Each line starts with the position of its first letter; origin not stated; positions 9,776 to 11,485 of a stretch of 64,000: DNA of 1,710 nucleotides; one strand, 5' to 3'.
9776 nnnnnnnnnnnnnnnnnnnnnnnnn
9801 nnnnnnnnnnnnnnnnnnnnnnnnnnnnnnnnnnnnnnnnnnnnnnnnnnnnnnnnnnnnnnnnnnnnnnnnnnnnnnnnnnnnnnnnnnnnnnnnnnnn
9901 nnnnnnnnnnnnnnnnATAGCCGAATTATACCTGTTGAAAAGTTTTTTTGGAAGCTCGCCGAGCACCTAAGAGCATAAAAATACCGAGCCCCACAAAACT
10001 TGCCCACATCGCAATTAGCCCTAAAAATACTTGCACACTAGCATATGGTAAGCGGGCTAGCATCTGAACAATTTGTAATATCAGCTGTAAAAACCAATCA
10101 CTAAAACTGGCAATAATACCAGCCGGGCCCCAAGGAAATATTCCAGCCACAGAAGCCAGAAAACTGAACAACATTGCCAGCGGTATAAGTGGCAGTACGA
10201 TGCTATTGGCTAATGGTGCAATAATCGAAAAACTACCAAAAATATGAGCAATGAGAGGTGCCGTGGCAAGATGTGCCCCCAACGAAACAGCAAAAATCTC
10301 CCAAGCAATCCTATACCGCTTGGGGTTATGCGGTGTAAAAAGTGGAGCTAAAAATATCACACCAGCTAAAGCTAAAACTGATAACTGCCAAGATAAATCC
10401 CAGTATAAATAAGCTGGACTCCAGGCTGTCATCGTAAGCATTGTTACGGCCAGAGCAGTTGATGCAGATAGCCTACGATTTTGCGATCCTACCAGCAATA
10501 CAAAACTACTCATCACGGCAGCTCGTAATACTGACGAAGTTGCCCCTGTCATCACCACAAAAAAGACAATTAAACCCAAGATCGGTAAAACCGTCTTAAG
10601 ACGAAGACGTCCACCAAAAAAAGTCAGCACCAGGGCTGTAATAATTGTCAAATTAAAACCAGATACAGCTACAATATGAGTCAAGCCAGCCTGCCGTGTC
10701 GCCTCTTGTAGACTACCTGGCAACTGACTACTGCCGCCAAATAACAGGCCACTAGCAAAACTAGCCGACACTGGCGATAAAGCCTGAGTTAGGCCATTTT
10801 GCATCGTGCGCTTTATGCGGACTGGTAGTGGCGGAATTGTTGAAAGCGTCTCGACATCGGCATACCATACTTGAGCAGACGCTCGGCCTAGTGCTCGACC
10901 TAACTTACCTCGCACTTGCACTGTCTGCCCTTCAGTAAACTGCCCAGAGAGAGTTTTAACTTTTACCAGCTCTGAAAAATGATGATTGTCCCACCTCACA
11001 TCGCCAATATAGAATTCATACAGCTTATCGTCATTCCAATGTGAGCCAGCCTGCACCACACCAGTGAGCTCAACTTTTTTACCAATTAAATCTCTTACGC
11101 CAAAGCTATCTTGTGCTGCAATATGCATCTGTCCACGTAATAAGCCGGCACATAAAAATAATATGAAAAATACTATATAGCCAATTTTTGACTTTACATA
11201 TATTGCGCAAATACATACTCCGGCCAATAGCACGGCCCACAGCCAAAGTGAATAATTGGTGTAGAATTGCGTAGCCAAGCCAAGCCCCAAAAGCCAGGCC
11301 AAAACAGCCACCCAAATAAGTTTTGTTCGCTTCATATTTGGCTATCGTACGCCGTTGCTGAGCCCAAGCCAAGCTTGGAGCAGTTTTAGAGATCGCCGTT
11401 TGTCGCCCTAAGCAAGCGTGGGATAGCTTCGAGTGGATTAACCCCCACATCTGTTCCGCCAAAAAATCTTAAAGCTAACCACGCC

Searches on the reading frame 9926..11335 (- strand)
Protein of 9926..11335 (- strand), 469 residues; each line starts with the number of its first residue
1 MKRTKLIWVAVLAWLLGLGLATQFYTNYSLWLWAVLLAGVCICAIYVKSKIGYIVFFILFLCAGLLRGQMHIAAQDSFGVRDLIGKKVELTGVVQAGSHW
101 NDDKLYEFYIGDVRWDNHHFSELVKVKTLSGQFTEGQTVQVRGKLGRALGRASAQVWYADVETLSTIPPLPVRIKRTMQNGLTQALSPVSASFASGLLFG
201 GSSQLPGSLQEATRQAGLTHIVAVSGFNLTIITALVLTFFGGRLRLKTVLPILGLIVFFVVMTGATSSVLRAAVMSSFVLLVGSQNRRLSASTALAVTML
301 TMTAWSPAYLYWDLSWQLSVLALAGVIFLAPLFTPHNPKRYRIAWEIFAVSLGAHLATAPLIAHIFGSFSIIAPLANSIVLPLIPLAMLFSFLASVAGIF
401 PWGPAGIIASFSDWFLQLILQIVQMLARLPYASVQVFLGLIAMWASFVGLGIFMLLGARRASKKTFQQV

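Call 34: search_protein_families(library=pfam, proteins=[window:9926-11335:-], max_evalue=0.0001)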
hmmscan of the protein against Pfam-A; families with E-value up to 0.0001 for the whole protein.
window:9926-11335:- (469 aa): 2 families
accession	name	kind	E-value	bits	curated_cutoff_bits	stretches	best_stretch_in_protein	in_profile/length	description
PF03772.21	Competence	-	1.1e-45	156.5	23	1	197-456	1-265/270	Competence protein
PF13567.11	DUF4131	-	3.4e-07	30.6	31.6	1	27-148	4-133/165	Domain of unknown function (DUF4131)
